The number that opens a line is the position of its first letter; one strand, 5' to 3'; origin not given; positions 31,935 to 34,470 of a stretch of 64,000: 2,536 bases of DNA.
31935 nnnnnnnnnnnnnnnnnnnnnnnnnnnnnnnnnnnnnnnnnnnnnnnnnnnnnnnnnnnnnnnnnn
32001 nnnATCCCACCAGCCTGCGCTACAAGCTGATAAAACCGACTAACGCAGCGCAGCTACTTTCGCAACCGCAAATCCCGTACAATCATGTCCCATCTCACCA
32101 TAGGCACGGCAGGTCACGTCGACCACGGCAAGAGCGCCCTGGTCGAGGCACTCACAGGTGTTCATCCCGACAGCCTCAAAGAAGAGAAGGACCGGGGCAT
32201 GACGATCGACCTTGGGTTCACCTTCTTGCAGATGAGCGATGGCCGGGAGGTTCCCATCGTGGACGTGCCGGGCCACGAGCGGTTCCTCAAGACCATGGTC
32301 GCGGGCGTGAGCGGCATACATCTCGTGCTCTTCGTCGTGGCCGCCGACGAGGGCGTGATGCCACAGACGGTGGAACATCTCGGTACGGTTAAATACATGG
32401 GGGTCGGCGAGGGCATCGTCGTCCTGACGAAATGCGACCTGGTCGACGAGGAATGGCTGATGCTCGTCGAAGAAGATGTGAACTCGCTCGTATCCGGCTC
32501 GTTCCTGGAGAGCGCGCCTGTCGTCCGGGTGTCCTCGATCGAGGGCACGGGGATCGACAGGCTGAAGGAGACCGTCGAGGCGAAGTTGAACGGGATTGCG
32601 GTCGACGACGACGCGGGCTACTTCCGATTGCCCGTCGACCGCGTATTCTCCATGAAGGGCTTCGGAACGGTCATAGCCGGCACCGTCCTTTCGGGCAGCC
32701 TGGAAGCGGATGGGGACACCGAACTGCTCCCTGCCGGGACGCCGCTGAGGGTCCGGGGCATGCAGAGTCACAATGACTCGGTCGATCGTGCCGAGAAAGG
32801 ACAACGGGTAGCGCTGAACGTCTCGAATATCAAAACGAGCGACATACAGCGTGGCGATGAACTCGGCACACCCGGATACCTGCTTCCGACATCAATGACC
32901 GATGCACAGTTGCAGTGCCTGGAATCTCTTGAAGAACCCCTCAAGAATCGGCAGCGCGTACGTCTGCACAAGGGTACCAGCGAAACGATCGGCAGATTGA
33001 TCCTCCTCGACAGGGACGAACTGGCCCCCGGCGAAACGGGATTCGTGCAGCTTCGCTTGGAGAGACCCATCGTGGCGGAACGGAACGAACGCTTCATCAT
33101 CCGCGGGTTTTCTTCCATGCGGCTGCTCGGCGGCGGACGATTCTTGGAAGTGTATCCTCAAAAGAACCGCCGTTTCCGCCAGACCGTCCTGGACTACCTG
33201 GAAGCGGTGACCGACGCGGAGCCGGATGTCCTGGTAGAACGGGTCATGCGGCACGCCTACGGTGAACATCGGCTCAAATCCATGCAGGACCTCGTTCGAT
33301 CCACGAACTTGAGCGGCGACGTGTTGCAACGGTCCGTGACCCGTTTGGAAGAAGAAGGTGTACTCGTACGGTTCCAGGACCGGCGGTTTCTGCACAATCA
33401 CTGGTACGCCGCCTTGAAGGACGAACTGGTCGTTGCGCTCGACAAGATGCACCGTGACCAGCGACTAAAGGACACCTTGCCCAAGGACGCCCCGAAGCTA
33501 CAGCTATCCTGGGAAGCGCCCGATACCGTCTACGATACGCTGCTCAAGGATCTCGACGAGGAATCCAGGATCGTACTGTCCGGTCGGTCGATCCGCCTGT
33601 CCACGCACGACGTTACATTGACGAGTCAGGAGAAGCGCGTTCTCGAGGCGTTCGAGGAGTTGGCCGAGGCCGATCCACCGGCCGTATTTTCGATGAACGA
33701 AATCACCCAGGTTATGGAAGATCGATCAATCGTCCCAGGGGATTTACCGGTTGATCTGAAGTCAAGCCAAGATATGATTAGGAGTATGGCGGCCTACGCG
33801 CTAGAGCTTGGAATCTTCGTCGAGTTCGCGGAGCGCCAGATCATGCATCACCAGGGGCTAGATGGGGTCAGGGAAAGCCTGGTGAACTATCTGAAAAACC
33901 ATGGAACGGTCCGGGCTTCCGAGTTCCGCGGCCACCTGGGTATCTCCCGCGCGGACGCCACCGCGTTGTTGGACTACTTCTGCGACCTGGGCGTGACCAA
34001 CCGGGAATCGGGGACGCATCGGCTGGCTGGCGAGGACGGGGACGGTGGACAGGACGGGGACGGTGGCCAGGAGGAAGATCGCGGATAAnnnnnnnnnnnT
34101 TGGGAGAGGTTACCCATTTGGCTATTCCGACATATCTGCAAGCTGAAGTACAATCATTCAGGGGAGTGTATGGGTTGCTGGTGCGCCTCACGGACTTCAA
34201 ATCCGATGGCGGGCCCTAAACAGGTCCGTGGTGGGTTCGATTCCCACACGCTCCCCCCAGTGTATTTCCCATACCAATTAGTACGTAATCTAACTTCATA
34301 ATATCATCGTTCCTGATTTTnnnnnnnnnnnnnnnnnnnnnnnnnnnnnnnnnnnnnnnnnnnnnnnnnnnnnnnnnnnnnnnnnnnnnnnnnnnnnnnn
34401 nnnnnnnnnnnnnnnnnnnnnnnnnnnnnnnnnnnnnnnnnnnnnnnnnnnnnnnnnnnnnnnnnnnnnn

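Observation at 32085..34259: Selenocysteine decoding machinery (selB-selC linked, selA 18 kb away) but no obvious selenoprotein gene in this window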

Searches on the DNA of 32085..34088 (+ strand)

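Call 70: search_rna_families(sources=[L006, L008, L039, L046, L051, L062, L070, L075, L079, L086], threshold=gathering, show_alignments=10)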
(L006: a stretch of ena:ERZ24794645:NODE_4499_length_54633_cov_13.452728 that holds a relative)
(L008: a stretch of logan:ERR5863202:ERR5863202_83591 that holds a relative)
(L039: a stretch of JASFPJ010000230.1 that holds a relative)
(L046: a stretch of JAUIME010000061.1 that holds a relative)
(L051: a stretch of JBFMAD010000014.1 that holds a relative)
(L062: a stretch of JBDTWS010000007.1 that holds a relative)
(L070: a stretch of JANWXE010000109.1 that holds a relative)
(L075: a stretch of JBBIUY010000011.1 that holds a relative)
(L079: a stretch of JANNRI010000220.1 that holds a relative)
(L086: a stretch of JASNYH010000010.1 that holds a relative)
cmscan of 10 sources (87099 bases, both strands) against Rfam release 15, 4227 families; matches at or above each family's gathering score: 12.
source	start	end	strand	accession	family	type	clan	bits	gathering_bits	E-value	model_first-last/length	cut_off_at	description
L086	4231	4322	+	RF01852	tRNA-Sec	Gene; tRNA;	CL00001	84.2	47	8.3e-16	1-91/91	no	Selenocysteine transfer RNA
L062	6148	6239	+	RF01852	tRNA-Sec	Gene; tRNA;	CL00001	80.3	47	8.6e-15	1-91/91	no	Selenocysteine transfer RNA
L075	6894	6983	+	RF01852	tRNA-Sec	Gene; tRNA;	CL00001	79.2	47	1.6e-14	1-91/91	no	Selenocysteine transfer RNA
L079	6436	6527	+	RF01852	tRNA-Sec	Gene; tRNA;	CL00001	75.5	47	1.4e-13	1-91/91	no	Selenocysteine transfer RNA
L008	11976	12069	+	RF01852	tRNA-Sec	Gene; tRNA;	CL00001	74.9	47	2.1e-13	1-91/91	no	Selenocysteine transfer RNA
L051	6097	6188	+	RF01852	tRNA-Sec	Gene; tRNA;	CL00001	74.3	47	3.1e-13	1-91/91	no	Selenocysteine transfer RNA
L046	4326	4418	+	RF01852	tRNA-Sec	Gene; tRNA;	CL00001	74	47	3.5e-13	1-91/91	no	Selenocysteine transfer RNA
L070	5341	5432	+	RF01852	tRNA-Sec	Gene; tRNA;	CL00001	72.6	47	8.3e-13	1-91/91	no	Selenocysteine transfer RNA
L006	11964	12057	+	RF01852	tRNA-Sec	Gene; tRNA;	CL00001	71.7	47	1.5e-12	1-91/91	no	Selenocysteine transfer RNA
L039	4411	4502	+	RF01852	tRNA-Sec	Gene; tRNA;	CL00001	71.5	47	1.7e-12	1-91/91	no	Selenocysteine transfer RNA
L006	2316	2386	-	RF00005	tRNA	Gene; tRNA;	CL00001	63.7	29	2.3e-11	1-71/71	no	tRNA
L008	2969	3039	-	RF00005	tRNA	Gene; tRNA;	CL00001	60.1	29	2.3e-10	1-71/71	no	tRNA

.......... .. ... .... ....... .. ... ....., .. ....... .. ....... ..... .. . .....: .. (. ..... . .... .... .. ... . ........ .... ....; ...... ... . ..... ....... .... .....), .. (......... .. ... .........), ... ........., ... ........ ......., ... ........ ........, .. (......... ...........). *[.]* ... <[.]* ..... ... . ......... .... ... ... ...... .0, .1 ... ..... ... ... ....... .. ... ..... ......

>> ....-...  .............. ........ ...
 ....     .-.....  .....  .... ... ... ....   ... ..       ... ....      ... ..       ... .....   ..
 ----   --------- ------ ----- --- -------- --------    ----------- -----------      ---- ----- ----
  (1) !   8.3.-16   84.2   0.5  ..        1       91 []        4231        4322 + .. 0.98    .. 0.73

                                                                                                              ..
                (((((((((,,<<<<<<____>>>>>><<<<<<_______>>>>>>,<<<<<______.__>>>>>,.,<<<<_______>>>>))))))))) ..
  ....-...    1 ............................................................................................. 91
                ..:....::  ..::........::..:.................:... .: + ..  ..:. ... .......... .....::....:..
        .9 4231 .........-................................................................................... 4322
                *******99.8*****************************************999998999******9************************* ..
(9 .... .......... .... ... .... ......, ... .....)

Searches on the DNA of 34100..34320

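Call 27: search_rna_families(source=window, start=34100, end=34320, threshold=gathering, show_alignments=1)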
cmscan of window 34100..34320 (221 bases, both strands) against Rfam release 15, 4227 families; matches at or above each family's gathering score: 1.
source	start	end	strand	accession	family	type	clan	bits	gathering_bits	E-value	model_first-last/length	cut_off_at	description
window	34162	34255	+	RF01852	tRNA-Sec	Gene; tRNA;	CL00001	70.6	47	7.2e-15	1-91/91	no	Selenocysteine transfer RNA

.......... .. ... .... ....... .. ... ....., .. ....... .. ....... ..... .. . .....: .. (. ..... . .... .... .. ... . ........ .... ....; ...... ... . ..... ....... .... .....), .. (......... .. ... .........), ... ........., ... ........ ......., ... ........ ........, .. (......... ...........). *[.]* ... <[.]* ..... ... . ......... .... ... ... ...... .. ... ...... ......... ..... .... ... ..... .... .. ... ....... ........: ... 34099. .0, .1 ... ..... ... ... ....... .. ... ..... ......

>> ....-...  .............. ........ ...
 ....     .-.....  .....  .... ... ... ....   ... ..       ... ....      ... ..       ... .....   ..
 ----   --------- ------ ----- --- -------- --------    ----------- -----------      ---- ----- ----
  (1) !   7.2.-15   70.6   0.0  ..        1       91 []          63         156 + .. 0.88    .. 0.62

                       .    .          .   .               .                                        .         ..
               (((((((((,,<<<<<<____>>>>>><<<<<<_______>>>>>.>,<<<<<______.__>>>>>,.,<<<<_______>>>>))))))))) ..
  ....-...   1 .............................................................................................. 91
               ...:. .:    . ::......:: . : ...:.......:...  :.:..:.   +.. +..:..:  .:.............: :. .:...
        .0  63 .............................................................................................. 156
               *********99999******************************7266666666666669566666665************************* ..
